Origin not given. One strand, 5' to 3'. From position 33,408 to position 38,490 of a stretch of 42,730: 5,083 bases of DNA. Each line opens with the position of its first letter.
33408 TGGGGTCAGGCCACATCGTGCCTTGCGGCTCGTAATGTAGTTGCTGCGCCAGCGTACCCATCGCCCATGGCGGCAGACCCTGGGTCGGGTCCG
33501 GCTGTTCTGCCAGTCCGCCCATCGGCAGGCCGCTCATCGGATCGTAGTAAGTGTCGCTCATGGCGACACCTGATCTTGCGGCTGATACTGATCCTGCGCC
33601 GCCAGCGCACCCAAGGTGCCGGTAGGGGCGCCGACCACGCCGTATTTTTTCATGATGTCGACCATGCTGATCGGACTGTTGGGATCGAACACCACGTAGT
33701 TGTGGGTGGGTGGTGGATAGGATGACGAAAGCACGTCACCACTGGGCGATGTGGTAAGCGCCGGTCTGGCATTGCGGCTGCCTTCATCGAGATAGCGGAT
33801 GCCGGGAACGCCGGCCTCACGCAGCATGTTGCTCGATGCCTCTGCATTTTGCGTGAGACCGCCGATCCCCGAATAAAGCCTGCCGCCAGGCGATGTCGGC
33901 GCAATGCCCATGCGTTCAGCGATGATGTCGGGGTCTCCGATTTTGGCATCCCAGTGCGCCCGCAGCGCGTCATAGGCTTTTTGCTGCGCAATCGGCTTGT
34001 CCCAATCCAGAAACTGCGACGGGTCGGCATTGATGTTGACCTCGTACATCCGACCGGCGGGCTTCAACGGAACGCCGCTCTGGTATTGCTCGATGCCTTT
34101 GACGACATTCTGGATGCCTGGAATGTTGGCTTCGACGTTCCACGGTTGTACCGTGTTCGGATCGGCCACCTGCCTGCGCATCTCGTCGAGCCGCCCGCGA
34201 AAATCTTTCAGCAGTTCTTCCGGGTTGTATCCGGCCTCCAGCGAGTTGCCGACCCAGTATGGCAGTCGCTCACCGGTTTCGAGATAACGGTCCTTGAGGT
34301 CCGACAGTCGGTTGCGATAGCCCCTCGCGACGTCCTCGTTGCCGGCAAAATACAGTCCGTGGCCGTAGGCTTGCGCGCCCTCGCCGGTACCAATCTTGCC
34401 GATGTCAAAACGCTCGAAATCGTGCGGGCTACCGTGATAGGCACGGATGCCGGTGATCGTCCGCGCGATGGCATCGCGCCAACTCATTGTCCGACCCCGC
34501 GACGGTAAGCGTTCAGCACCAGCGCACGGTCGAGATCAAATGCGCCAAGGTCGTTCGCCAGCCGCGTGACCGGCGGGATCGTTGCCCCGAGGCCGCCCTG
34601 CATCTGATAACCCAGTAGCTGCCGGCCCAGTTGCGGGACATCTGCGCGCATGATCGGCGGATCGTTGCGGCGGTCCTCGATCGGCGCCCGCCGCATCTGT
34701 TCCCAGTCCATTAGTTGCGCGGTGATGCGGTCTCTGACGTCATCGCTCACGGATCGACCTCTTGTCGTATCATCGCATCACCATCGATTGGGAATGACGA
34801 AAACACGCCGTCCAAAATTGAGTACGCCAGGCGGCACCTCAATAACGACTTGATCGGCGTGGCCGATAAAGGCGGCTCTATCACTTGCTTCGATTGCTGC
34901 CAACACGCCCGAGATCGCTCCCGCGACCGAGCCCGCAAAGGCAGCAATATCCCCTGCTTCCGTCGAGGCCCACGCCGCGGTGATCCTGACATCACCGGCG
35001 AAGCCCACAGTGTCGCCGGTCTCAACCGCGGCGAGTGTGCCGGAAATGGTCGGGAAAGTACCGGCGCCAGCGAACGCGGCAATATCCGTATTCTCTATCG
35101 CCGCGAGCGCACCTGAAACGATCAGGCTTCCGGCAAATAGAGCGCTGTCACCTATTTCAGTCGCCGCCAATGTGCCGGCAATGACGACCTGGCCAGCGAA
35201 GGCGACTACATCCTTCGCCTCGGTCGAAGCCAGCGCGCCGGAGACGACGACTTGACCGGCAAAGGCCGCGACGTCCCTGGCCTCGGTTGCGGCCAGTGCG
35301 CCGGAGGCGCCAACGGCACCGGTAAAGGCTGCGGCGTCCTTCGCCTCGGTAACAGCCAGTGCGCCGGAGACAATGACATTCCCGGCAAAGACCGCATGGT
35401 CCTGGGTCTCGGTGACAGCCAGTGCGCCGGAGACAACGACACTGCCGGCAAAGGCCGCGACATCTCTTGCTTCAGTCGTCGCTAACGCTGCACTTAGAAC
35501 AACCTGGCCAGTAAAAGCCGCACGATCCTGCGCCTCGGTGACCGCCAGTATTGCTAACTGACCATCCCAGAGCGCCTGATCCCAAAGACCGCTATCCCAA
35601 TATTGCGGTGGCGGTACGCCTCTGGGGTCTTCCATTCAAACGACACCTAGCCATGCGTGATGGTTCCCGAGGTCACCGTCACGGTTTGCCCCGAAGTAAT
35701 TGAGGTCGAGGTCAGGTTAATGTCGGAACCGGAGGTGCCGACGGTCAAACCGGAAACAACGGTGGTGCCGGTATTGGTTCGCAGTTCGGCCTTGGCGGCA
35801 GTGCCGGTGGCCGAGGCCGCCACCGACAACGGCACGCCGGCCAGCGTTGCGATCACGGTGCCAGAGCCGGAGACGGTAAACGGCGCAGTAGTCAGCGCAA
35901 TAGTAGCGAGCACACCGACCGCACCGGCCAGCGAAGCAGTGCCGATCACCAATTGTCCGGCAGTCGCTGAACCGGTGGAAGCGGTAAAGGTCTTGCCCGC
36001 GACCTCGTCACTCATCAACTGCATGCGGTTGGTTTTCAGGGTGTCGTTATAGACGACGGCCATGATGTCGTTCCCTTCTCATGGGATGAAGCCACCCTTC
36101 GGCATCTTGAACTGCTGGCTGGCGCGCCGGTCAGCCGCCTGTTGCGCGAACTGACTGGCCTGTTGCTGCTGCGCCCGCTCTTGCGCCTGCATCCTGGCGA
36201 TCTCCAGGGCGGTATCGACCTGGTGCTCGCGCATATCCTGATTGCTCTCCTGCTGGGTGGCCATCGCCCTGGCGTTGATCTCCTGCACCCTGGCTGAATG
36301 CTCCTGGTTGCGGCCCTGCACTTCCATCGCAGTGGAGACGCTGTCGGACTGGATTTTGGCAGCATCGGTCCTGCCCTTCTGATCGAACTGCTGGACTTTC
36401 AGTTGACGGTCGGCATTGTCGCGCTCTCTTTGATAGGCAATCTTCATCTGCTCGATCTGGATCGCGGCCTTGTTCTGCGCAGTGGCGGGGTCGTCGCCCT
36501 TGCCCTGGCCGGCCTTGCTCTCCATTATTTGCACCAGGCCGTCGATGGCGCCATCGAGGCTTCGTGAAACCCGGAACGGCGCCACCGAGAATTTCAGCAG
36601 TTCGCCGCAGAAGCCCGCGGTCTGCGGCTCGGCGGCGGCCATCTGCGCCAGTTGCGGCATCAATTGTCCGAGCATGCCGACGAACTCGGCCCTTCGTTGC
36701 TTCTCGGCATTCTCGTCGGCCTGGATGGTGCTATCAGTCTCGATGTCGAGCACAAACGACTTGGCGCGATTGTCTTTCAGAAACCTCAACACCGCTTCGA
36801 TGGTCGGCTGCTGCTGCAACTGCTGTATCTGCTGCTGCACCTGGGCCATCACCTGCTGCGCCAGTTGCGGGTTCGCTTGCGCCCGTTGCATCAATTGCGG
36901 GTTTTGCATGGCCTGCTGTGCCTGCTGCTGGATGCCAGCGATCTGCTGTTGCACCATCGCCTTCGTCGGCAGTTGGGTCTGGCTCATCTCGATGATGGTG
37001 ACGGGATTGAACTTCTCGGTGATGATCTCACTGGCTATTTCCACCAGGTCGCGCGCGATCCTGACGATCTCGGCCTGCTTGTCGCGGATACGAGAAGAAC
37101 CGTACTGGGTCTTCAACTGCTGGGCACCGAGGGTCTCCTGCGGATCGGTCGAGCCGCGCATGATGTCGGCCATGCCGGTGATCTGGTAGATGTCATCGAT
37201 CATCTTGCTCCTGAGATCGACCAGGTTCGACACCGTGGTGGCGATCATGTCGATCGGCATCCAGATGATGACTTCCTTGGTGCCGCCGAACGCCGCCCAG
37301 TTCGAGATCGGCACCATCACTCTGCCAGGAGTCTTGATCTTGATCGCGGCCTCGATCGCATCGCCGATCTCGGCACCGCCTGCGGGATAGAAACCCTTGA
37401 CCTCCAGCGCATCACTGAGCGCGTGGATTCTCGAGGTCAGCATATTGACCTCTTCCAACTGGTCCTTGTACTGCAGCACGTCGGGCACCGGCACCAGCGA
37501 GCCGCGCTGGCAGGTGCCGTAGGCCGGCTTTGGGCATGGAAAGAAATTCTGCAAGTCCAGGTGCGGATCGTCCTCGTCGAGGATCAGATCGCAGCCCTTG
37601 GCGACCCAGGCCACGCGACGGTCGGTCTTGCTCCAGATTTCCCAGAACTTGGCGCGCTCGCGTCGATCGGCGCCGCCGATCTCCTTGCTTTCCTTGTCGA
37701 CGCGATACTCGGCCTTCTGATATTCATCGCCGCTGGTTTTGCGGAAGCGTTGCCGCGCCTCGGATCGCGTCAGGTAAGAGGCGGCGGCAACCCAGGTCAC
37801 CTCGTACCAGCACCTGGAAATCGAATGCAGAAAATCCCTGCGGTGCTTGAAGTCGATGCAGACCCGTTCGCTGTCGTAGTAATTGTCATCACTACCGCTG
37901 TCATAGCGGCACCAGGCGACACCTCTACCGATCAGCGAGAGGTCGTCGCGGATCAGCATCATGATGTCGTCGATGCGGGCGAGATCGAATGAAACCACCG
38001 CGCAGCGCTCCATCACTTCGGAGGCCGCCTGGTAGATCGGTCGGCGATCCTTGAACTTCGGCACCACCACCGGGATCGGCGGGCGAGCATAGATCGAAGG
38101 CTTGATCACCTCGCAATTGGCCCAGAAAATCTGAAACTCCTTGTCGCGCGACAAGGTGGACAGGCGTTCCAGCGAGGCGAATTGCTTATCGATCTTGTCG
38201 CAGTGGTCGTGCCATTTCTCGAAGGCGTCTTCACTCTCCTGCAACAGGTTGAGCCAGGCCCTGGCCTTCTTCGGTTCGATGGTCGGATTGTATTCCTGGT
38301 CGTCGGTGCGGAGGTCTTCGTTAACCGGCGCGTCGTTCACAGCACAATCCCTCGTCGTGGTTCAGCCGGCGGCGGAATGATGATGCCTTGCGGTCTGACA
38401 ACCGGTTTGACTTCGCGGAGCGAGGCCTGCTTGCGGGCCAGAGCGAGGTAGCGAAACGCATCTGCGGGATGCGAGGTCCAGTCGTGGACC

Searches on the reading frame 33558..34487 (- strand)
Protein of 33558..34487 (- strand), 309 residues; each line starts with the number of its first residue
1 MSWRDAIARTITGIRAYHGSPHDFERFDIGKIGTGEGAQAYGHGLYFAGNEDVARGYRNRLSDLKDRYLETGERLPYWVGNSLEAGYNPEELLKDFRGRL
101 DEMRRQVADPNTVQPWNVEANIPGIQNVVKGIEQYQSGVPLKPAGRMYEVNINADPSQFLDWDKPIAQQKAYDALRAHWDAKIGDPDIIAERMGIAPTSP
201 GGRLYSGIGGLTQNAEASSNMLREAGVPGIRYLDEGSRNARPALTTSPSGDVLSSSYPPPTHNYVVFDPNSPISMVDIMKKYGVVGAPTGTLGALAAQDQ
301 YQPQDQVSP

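Call 11: search_protein_families(library=pfam, max_evalue=0.1, proteins=[window:33558-34487:-])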
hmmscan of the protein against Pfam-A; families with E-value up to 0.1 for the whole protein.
window:33558-34487:- (309 aa): 2 families
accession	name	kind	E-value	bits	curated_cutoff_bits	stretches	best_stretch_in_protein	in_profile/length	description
PF18760.7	ART-PolyVal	-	5.7e-08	34.1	31.2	1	15-95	8-83/140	ADP-Ribosyltransferase in polyvalent proteins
PF13151.12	DUF3990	-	0.095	12.8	32.2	0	16-62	3-46/152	Protein of unknown function (DUF3990)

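Call 12: search_protein_families(library=phrogs, max_evalue=0.01, proteins=[window:33558-34487:-])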
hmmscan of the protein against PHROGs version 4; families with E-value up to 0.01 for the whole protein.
window:33558-34487:- (309 aa): 3 families
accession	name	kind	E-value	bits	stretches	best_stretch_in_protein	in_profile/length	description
phrog_873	-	head and packaging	1.6e-05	24.5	0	16-63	1044-1092/1277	endolysin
phrog_31411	-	unknown function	8.8e-05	23.2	1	16-59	57-98/232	-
phrog_4700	-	unknown function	0.00011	22.9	1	8-60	13-64/149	-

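Call 64: find_homologous_proteins(query=window:33558-34487:-, max_evalue=0.00001)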
Query window:33558-34487:- (309 aa): 7370 proteins with E <= 0.00001 among 8000 candidates; the best 120 are listed.
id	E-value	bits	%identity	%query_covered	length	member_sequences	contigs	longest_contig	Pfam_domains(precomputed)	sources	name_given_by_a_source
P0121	2.0e-208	709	100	100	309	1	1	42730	PF18760.8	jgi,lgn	jgi:hypothetical protein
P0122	2.1e-81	292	48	99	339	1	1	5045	-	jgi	jgi:hypothetical protein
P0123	5.8e-75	271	49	97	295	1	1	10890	PF18760.8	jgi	jgi:hypothetical protein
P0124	9.7e-75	270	52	72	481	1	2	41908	PF18760.8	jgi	jgi:hypothetical protein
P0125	7.6e-74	267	49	89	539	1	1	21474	PF18760.8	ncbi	-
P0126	1.2e-70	257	49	94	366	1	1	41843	PF18760.8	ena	-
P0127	1.5e-70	256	50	88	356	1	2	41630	PF18760.8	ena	-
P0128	6.0e-66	241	44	88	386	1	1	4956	-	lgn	-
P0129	4.5e-65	238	46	87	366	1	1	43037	PF18760.8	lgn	-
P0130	7.8e-65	238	46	92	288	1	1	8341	-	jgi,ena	-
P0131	1.3e-63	234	46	87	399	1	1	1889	PF18760.8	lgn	-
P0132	7.0e-62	228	46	98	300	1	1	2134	-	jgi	jgi:hypothetical protein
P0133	7.9e-61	224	43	91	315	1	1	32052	-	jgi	jgi:hypothetical protein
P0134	9.1e-61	224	42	98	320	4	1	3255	-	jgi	-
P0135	4.4e-59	219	40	96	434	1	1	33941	-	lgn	-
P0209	5.2e-43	166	40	91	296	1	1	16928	PF18760.8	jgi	jgi:hypothetical protein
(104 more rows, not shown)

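Call 89: find_encoding_contigs(protein=P0133, flank=10000, max_places=1)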
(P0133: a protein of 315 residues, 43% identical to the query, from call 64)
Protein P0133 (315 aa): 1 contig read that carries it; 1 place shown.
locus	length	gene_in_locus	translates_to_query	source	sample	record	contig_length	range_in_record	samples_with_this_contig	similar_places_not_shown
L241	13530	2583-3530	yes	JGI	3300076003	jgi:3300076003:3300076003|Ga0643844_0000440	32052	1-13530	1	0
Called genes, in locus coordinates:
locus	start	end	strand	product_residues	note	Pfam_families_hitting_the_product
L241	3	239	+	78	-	?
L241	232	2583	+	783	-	-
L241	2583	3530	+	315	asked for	-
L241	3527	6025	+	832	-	PF18838:LPD23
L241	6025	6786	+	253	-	PF01833:TIG (weak)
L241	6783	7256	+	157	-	-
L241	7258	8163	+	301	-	-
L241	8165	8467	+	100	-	-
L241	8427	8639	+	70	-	-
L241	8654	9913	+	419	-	-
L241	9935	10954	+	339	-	-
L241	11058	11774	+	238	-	-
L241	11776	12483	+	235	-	PF24175:SU10_adaptor (weak)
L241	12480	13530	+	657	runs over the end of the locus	-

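Call 90: find_encoding_contigs(protein=P0209, flank=10000, max_places=1)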
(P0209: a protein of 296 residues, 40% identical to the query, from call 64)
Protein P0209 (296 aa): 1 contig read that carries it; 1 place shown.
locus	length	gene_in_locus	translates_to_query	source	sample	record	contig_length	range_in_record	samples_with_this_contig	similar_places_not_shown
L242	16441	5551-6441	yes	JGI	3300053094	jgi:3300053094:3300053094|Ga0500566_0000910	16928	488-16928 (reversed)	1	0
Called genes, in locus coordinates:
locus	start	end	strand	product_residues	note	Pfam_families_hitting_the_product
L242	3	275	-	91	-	?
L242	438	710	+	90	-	-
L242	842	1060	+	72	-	-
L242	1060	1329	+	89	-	-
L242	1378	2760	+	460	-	-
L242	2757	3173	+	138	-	-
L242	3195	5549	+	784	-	-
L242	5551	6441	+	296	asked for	PF18760:ART-PolyVal (faint)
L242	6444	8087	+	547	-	-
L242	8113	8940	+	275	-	-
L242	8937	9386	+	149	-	-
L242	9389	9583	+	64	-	-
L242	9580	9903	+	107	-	-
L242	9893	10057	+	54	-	-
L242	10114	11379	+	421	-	-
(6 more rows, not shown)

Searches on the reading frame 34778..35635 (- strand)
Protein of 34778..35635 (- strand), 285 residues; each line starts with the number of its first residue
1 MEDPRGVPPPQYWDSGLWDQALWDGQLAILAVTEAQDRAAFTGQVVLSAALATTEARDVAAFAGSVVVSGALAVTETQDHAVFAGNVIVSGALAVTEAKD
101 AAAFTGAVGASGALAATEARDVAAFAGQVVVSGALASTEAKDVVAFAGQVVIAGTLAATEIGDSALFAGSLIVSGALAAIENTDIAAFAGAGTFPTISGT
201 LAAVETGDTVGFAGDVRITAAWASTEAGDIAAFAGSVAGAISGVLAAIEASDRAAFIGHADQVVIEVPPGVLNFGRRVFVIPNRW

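Call 92: search_protein_families(library=pfam, max_evalue=0.01, proteins=[window:34778-35635:-])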
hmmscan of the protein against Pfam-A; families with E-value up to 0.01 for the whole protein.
window:34778-35635:- (285 aa): 0 families

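Call 93: search_protein_families(library=phrogs, max_evalue=0.00001, proteins=[window:34778-35635:-])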
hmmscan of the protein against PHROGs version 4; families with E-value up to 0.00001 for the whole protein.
window:34778-35635:- (285 aa): 1 family
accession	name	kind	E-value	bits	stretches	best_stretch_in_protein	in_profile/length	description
phrog_38872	-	unknown function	2.4e-07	31.1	0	88-185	206-300/422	-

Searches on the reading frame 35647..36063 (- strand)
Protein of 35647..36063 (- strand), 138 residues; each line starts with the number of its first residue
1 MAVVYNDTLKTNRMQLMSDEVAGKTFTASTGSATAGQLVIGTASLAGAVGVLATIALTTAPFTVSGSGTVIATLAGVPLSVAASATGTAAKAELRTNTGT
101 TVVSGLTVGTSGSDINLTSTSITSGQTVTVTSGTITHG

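Call 92: search_protein_families(library=pfam, max_evalue=0.01, proteins=[window:35647-36063:-])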
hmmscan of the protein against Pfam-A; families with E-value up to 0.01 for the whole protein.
window:35647-36063:- (138 aa): 0 families

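Call 93: search_protein_families(library=phrogs, max_evalue=0.00001, proteins=[window:35647-36063:-])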
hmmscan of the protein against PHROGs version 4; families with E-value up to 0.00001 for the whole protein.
window:35647-36063:- (138 aa): 1 family
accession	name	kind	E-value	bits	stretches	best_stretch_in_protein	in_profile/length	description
phrog_3758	-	head and packaging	4.3e-09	37.5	1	50-136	50-136/140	virion structural protein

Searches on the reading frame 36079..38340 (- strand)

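Call 92: search_protein_families(library=pfam, max_evalue=0.01, proteins=[window:36079-38340:-])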
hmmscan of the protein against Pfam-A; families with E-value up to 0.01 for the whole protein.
window:36079-38340:- (753 aa): 0 families

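Call 93: search_protein_families(library=phrogs, max_evalue=0.00001, proteins=[window:36079-38340:-])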
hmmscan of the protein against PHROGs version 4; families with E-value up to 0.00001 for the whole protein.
window:36079-38340:- (753 aa): 1 family
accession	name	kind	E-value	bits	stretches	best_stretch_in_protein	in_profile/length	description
phrog_12082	-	head and packaging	1.9e-179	599.5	1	11-699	6-711/715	portal protein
